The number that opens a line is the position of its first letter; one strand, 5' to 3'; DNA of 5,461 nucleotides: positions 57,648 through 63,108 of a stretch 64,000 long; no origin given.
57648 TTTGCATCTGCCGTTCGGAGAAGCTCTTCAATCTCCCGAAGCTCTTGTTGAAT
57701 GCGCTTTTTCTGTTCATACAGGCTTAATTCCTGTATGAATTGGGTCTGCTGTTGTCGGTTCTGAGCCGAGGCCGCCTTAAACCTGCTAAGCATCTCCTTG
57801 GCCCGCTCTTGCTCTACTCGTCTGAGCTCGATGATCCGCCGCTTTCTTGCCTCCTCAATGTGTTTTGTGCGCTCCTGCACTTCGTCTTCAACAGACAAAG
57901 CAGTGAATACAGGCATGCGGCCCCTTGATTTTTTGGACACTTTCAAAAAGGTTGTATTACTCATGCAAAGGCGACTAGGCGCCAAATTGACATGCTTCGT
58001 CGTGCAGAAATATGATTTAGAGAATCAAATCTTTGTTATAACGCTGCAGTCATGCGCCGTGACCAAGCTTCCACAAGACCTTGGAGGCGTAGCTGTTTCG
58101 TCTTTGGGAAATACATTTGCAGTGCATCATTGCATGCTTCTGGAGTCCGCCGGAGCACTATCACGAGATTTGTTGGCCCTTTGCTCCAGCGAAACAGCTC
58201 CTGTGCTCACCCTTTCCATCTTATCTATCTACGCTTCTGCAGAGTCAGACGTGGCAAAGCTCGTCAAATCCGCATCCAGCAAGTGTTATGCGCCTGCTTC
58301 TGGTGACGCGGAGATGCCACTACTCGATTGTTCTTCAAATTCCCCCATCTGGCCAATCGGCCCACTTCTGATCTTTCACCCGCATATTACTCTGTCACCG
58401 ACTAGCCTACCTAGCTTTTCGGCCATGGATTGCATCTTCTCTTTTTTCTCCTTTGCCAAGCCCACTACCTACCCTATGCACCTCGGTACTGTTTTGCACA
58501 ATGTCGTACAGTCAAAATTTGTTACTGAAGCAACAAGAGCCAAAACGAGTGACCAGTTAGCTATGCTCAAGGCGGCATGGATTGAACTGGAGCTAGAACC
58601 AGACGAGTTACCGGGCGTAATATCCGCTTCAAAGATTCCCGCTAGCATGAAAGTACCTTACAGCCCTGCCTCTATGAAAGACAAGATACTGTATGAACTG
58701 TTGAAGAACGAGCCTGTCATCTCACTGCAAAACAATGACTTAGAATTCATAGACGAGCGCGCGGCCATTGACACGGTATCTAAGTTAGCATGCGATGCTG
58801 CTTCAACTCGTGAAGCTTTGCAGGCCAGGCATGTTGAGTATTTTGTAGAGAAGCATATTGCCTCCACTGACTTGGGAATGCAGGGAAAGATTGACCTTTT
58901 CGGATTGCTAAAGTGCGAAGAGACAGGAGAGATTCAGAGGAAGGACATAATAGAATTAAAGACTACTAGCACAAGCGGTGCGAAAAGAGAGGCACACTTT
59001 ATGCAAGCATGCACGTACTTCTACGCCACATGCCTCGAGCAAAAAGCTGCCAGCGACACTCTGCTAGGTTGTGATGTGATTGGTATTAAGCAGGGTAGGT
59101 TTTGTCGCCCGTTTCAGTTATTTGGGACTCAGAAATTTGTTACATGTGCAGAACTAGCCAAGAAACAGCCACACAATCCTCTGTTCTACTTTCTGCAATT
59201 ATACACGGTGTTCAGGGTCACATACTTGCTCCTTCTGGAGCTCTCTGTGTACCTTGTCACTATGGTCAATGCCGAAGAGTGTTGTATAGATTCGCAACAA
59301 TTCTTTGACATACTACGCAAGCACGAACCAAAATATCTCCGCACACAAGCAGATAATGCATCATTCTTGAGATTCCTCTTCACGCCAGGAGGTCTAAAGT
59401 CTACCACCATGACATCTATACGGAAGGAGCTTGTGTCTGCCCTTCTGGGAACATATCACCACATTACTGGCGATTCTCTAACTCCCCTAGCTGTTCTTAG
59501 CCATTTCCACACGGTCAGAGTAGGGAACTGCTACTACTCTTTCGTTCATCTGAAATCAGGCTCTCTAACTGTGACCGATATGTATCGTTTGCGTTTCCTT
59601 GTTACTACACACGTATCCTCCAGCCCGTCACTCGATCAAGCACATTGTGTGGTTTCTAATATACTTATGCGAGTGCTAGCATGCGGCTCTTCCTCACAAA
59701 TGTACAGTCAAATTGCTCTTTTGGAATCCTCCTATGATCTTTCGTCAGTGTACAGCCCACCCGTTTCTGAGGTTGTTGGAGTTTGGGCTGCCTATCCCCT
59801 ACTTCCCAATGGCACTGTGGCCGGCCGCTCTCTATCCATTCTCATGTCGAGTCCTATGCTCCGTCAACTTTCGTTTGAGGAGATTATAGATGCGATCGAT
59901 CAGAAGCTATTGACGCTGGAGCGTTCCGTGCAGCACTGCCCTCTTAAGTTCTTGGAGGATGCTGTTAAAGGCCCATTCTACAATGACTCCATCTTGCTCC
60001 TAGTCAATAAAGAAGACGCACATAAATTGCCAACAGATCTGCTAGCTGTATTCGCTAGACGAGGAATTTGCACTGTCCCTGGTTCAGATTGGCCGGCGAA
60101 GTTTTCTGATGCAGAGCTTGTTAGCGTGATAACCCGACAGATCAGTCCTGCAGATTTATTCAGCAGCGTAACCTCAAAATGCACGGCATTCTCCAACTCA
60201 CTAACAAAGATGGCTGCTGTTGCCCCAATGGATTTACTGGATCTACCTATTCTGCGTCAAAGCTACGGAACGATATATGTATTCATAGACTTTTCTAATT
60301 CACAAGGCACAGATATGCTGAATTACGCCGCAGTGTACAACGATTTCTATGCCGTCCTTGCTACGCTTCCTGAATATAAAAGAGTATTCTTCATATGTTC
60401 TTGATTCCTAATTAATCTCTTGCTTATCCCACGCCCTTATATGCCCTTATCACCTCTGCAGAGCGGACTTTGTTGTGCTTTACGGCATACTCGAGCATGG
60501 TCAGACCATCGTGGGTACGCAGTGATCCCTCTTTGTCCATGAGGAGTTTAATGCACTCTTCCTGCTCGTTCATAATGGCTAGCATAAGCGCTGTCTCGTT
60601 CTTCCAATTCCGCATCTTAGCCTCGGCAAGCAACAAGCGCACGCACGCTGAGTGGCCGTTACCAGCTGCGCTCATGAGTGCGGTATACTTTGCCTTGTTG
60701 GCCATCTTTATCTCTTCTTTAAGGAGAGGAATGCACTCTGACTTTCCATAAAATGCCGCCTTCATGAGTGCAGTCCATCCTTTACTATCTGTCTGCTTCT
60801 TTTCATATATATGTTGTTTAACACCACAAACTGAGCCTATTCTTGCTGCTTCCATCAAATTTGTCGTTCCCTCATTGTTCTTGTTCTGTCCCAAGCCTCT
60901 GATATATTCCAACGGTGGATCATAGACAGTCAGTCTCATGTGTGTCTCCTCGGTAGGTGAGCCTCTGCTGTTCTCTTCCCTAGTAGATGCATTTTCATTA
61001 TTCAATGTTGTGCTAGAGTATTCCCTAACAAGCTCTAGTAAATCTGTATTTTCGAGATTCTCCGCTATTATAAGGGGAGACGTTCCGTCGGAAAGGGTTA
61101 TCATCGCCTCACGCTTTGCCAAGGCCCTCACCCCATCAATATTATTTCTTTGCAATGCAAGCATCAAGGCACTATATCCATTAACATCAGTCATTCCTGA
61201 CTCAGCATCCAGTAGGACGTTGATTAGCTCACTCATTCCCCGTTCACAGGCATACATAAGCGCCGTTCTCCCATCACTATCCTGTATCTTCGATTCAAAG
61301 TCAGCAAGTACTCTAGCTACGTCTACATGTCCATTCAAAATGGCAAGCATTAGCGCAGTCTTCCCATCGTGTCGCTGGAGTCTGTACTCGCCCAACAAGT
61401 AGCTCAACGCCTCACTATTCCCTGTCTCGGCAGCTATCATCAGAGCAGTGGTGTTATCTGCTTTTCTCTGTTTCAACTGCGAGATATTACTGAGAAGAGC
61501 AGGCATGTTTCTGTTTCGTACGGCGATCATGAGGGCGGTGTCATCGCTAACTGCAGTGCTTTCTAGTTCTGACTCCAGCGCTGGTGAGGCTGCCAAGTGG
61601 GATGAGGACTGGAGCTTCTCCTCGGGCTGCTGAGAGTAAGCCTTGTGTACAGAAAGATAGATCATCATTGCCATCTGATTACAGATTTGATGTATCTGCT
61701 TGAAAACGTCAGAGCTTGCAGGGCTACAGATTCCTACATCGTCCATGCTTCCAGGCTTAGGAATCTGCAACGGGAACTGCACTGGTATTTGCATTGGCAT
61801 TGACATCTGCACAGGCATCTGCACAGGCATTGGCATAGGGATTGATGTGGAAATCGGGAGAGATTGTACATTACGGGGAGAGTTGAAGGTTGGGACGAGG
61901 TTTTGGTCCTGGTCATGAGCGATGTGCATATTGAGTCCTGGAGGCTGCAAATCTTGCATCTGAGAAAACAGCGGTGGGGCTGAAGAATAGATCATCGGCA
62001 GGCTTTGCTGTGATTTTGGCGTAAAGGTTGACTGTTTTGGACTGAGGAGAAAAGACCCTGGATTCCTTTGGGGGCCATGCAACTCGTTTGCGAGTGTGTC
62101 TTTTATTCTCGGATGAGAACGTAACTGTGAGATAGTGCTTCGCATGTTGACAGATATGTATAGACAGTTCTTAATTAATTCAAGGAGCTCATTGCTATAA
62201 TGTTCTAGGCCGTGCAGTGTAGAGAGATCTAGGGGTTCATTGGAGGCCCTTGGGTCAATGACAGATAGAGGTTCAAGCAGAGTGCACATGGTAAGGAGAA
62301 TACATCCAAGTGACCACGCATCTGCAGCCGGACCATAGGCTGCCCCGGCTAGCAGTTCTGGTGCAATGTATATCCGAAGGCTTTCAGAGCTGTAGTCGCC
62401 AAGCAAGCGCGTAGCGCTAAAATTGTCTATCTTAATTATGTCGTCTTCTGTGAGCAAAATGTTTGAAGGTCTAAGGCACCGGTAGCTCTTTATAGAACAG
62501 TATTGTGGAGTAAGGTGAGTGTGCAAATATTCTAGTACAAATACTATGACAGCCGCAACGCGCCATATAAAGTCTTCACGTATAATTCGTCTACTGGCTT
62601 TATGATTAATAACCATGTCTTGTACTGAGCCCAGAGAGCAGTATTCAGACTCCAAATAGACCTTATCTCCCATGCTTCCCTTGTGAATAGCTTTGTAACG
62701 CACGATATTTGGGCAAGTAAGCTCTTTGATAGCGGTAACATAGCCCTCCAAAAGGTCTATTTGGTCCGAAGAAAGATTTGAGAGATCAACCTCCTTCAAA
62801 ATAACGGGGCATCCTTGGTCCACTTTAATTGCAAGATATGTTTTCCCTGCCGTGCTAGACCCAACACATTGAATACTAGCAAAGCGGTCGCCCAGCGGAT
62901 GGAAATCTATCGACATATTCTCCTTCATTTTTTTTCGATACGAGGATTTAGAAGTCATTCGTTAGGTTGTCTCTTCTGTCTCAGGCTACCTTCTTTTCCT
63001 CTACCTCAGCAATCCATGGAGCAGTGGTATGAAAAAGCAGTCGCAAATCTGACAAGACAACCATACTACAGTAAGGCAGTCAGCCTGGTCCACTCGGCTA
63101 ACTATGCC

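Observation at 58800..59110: RecB/Cas4/Exo5-type PD-(D/E)XK nuclease motifs inside an 868-aa hypothetical protein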

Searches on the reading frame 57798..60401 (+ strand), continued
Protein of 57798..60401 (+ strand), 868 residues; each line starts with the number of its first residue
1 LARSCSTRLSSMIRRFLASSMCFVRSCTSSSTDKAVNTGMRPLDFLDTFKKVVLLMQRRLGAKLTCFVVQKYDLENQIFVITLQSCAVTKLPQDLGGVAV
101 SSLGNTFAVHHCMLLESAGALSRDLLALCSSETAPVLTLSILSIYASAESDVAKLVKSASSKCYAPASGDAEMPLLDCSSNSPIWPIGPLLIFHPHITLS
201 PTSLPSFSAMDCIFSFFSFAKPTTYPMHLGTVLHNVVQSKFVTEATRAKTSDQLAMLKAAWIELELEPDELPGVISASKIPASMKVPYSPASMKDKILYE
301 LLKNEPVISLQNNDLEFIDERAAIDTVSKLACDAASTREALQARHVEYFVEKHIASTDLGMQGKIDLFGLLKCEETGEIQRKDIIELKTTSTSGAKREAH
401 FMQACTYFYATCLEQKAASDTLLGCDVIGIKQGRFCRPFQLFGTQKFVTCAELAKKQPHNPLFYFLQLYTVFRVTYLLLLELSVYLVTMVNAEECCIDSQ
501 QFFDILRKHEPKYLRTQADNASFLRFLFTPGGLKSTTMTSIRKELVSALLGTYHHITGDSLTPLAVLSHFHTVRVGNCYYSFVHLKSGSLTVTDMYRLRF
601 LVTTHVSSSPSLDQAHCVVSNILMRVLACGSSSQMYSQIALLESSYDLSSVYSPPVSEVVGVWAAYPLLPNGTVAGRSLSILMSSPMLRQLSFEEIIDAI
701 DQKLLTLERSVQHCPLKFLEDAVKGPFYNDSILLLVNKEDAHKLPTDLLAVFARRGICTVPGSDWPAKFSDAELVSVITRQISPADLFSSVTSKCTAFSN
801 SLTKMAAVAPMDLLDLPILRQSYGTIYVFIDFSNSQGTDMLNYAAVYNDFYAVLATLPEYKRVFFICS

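Call 82: search_protein_families(library=phrogs, proteins=[P0001, P0007, P0008, P0009], max_evalue=0.1)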
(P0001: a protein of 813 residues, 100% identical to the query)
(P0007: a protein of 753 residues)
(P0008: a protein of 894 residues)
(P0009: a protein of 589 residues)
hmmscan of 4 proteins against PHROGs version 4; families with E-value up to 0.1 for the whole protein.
P0001 (813 aa): 1 family
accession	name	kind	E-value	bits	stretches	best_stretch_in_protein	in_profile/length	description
phrog_1706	-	DNA, RNA and nucleotide metabolism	1.1e-05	26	1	170-356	83-173/293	CRISPR/Cas system associated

P0007 (753 aa): 2 families
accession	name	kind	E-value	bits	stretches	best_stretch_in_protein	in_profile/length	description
phrog_1706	-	DNA, RNA and nucleotide metabolism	3.1e-09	37.7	1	128-311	45-171/293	CRISPR/Cas system associated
phrog_298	-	DNA, RNA and nucleotide metabolism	0.016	15.5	1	204-309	128-207/293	exonuclease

P0008 (894 aa): 0 families

P0009 (589 aa): 1 family
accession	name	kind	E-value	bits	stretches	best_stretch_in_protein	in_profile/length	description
phrog_1706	-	DNA, RNA and nucleotide metabolism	1.2e-08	35.7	1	105-234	80-171/293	CRISPR/Cas system associated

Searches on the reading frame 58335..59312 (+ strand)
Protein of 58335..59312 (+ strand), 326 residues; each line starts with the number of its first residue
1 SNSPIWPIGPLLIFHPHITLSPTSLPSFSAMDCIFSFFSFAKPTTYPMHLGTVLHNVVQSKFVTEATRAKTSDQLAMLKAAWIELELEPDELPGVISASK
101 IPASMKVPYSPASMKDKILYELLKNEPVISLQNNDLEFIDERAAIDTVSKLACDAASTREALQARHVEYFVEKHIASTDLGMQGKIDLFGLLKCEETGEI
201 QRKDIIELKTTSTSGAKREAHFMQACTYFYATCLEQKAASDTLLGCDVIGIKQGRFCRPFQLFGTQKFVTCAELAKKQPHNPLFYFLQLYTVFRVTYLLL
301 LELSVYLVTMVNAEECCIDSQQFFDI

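Call 57: search_solved_structures(query=A3, max_evalue=10, show_alignments=2)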
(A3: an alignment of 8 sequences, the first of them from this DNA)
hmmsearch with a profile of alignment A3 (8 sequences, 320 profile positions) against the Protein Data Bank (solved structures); distinct sequences matched with E-value up to 10: 3.
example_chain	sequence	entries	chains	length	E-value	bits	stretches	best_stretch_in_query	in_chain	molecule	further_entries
5eaw_A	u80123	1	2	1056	7.3e-07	31.9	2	11-65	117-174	DNA replication ATP-dependent helicase/nuclease DNA2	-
5ean_A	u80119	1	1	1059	7.4e-07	31.9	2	11-65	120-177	DNA replication ATP-dependent helicase/nuclease DNA2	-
5eax_A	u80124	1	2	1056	2.2e-05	27.1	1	11-65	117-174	DNA replication ATP-dependent helicase/nuclease DNA2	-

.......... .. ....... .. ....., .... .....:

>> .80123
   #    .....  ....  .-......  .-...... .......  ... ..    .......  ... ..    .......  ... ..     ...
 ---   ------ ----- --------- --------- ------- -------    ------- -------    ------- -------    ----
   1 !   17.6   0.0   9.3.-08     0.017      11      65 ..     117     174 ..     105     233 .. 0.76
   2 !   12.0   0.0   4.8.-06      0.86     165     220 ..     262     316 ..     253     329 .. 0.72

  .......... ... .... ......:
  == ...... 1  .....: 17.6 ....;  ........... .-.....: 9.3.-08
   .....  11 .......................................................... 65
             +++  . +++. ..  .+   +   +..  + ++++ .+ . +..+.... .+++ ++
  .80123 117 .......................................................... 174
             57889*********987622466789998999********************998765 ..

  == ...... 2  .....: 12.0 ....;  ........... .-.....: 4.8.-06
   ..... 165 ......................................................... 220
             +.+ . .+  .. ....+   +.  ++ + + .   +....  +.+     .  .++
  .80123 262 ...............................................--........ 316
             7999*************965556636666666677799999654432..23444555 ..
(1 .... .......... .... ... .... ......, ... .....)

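Call 83: find_related_loci(query=A3, collection=viral_contigs, flank=3000)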
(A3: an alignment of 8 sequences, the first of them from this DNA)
Query A3 (326 aa) in viral_contigs; peptide patterns used: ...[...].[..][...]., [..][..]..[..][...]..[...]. (x = any residue, [..] = any of these).
218 stretches matched a pattern, but none encodes a relative of the query by tblastn (E <= 1e-3).

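Call 84: find_related_loci(query=A3, collection=genome_contigs, flank=3000)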
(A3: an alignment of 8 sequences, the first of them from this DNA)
Query A3 (326 aa) in genome_contigs; peptide patterns used: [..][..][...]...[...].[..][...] (x = any residue, [..] = any of these).
67 stretches matched a pattern, but none encodes a relative of the query by tblastn (E <= 1e-3).

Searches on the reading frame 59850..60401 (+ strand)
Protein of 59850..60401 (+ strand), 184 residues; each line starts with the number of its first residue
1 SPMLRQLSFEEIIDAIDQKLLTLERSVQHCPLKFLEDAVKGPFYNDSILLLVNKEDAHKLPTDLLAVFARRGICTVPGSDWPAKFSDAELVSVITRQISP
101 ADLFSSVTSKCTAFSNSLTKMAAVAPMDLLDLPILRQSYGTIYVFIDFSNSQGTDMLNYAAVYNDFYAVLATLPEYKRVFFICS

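Call 58: search_solved_structures(query=A4, max_evalue=10, show_alignments=3)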
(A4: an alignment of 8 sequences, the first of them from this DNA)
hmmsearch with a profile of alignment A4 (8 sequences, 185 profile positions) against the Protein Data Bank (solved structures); distinct sequences matched with E-value up to 10: 2.
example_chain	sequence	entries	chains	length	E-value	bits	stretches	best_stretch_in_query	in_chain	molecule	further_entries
8snb_4J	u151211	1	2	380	0.094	15.7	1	91-181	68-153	Nucleoside diphosphate kinase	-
1sgw_A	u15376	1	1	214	0.48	13.4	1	10-81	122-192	putative ABC transporter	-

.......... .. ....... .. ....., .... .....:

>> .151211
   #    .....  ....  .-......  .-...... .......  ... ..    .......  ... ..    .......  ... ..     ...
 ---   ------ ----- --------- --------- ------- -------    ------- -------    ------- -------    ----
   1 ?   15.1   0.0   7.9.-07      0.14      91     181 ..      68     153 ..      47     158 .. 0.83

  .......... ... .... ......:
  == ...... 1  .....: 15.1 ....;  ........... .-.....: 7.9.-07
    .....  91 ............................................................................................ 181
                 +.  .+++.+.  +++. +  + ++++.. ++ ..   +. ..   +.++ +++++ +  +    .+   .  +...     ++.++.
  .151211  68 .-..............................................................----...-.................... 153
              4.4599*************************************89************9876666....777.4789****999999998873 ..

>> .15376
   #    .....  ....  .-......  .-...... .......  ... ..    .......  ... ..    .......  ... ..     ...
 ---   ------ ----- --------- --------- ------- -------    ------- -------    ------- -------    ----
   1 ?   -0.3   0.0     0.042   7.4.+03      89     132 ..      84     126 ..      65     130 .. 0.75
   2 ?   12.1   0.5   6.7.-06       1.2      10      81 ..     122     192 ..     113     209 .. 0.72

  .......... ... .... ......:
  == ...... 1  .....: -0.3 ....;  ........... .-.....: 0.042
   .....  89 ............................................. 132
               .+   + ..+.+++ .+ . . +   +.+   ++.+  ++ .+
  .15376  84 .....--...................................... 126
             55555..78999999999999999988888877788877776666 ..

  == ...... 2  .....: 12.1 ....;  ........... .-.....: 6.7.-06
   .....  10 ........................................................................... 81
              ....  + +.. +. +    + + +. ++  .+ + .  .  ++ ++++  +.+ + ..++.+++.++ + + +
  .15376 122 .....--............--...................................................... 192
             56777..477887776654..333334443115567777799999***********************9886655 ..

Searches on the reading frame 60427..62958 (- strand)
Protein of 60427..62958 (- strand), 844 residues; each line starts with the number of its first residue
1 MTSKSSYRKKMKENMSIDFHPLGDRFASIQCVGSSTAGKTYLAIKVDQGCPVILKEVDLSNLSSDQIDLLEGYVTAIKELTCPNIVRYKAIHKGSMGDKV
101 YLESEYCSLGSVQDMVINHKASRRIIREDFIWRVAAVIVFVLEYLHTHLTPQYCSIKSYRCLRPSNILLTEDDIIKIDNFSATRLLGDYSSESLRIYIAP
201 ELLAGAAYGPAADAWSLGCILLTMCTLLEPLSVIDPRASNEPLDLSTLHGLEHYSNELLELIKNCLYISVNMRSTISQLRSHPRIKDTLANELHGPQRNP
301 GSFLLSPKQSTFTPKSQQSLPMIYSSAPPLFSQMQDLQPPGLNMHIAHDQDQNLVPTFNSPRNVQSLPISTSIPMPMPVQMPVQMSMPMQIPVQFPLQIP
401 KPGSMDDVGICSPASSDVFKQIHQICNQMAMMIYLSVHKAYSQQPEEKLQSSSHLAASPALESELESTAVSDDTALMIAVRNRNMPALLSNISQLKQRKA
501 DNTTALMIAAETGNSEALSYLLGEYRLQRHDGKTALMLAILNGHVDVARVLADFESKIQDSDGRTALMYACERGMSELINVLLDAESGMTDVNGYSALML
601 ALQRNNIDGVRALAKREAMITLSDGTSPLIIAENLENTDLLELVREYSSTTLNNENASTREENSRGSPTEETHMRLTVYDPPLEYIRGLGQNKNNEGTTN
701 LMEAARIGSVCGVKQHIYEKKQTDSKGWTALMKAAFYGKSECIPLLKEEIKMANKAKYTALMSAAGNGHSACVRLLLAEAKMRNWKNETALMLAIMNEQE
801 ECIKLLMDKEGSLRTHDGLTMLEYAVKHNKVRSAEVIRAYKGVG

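Call 67: search_protein_families(library=pfam, proteins=[window:60427-62958:-], max_evalue=0.001)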
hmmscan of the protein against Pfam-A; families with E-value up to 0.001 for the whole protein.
window:60427-62958:- (844 aa): 9 families
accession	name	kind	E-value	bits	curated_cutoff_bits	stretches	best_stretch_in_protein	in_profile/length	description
PF12796.13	Ank_2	-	1.7e-52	176.4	27.3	5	701-779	1-83/90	Ankyrin repeats (3 copies)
PF00023.36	Ank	-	1.5e-31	107.1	21.1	0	531-551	1-21/33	Ankyrin repeat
PF00069.31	Pkinase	-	1.3e-28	100.6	31.7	1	29-283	4-261/263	Protein kinase domain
PF13606.12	Ank_3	-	5.5e-27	90.9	22.3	0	531-554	1-24/30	Ankyrin repeat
PF13857.12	Ank_5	-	9.6e-23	80.5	27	2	754-794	13-56/56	Ankyrin repeats (many copies)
PF13637.12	Ank_4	-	2.7e-22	78.8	22.7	0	529-551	27-49/50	Ankyrin repeats (many copies)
PF07714.23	PK_Tyr_Ser-Thr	-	2.2e-14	53.8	23.1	1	32-281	7-256/258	Protein tyrosine and serine/threonine kinase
PF24521.3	Ank_KRIT1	-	1.4e-06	28.5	80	0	698-783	19-111/149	KRIT1 ankyrin-repeats domain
PF23745.1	ANK_LRRK2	-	2.9e-05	24.4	27.5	0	537-616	36-115/130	LRRK2 ANK repeat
